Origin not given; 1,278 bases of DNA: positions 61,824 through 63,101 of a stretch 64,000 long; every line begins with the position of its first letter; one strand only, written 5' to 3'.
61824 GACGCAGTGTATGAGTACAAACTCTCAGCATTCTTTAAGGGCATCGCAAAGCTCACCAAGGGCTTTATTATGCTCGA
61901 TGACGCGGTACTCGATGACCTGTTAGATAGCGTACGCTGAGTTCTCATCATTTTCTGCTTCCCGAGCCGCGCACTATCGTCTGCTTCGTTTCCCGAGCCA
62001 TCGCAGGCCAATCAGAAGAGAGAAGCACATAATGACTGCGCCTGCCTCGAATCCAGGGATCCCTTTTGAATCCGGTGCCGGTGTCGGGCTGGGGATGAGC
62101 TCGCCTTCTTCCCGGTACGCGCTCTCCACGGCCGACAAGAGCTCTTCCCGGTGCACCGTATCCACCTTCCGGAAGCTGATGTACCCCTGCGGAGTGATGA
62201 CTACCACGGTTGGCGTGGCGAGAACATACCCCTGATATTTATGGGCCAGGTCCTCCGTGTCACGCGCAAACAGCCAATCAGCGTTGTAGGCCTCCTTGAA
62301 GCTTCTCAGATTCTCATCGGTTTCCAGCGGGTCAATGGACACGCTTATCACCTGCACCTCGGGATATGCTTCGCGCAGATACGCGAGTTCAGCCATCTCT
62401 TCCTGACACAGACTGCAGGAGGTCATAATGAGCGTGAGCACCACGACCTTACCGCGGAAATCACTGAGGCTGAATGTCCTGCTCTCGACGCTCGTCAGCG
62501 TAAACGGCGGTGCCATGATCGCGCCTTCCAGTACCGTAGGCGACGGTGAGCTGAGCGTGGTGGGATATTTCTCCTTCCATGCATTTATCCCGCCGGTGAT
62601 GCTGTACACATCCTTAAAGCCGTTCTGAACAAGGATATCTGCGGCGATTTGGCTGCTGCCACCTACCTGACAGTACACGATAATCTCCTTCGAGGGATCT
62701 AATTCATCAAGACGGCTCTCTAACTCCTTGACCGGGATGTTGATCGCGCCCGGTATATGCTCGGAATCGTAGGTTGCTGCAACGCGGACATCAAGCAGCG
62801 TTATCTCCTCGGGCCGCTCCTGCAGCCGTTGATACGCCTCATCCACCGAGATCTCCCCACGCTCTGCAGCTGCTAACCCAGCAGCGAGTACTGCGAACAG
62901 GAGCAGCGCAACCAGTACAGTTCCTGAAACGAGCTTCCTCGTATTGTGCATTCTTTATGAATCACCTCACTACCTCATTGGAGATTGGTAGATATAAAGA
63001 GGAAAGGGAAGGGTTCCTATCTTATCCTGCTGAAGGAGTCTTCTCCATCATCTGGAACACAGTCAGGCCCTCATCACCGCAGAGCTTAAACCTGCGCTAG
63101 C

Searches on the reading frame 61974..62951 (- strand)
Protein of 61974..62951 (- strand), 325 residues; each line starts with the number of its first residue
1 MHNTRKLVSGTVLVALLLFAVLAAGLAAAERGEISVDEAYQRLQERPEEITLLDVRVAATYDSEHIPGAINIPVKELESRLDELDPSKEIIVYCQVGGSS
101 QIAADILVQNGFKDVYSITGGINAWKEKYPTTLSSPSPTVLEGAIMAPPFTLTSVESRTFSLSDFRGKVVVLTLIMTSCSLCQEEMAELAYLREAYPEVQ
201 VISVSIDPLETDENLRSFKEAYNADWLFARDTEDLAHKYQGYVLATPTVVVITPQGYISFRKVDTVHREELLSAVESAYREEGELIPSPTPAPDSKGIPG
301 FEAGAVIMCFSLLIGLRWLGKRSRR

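Call 10: search_protein_families(library=ncbifam, proteins=[window:61974-62951:-], max_evalue=0.01)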
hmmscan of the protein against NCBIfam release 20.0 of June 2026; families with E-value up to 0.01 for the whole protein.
window:61974-62951:- (325 aa): 19 families
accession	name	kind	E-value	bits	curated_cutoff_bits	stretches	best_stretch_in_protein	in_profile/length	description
NF001195.0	PRK00162.1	equivalog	7e-20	71.3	102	1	33-133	6-104/108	thiosulfate sulfurtransferase GlpE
NF006444.0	PRK08762.1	equivalog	9.9e-17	60.6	449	1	32-128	15-110/387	molybdopterin-synthase adenylyltransferase MoeB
NF045521.1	rhoda_near_glyco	subfamily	7.3e-15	55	145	1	41-128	23-111/144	rhodanese homology domain-containing protein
NF005902.0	PRK07878.1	equivalog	1.3e-13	50.6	647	1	27-129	282-385/392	adenylyltransferase/sulfurtransferase MoeZ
NF041203.1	rhodanese_LYCAU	equivalog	2.8e-13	49.6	115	1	16-131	5-123/126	rhodanese-related (seleno)protein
NF007627.0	PRK10287.1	equivalog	3.2e-13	49.8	102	1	53-123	24-95/104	thiosulfate sulfurtransferase PspE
TIGR02981.1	phageshock_pspE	exception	8.3e-13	48.5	126.3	1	53-122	22-92/101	thiosulfate sulfurtransferase PspE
NF005646.0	PRK07411.1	equivalog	8.9e-13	48.1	633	1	29-130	279-384/390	molybdopterin-synthase adenylyltransferase MoeB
NF002854.0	PRK03147.1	subfamily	3.4e-12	46.6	170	1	146-266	41-160/176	thiol-disulfide oxidoreductase ResA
NF045694.1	seleno_TsoB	exception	2.4e-08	32.5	805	1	34-134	46-159/572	rhodanese/DsbD fusion-like selenoprotein TsoB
NF047696.1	ThlDiSintTplARhiz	equivalog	4.3e-08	33.2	230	1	153-256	83-191/219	thiol:disulfide interchange protein TlpA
NF008752.0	PRK11784.1-4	equivalog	1.2e-07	30.8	266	1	41-80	10-49/357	tRNA 2-selenouridine(34) synthase MnmH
TIGR04271.1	ThiI_C_thiazole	equivalog_domain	2.3e-07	30.8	70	1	43-115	20-96/101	thiazole biosynthesis protein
NF033833.0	rhodan_ChrE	equivalog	3.3e-07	30.3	120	1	46-132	16-105/108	rhodanese family chromate resistance protein ChrE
NF008750.0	PRK11784.1-2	equivalog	5.8e-07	28.9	241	1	46-74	12-40/346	tRNA 2-selenouridine(34) synthase MnmH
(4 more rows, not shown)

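Call 23: search_protein_families(library=pfam, proteins=[window:61974-62951:-], max_evalue=1)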
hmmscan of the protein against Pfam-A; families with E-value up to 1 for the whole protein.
window:61974-62951:- (325 aa): 7 families
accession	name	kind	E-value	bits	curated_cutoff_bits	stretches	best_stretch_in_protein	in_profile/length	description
PF00581.25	Rhodanese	-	1.8e-22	80.1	22.2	1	36-128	2-102/102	Rhodanese-like domain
PF00578.27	AhpC-TSA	-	8.8e-17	61.6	26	1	147-259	5-122/124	AhpC/TSA family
PF08534.16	Redoxin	-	6.7e-13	49.1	26.6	1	147-269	6-139/148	Redoxin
PF02630.20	SCO1-SenC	-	2.4e-06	28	22.8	1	148-225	2-85/134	SCO1/SenC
PF13905.12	Thioredoxin_8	-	3.9e-05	24.4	27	1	167-258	1-94/94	Thioredoxin-like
PF00255.25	GSHPx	-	0.0071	16.4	27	1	152-201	6-54/108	Glutathione peroxidase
PF13098.12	Thioredoxin_2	-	0.013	16.3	27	1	167-261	5-98/104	Thioredoxin-like domain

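Call 40: find_encoding_contigs(protein=window:61974-62951:-, flank=10000, max_places=3)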
Protein window:61974-62951:- (325 aa): no gene with exactly this product is on record in the collection.

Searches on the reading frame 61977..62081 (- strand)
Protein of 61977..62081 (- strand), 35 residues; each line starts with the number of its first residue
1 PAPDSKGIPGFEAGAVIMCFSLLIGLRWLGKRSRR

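Call 12: search_protein_families(library=pfam, proteins=[window:61977-62081:-], max_evalue=10)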
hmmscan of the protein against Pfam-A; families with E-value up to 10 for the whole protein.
seq(35 aa): 0 families

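Call 13: search_protein_families(library=ncbifam, proteins=[window:61977-62081:-], max_evalue=10)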
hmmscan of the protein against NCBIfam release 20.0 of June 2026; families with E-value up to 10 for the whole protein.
seq(35 aa): 2 families
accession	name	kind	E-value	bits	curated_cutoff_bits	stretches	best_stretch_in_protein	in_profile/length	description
NF045529.2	Heimdall-CTERM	domain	0.023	15.1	24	1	7-28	1-22/26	Heimdall-CTERM domain-containing surface protein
NF033507.3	Loki-CTERM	subfamily_domain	0.12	12.7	19.9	1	8-24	1-17/27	Loki-CTERM sorting domain-containing protein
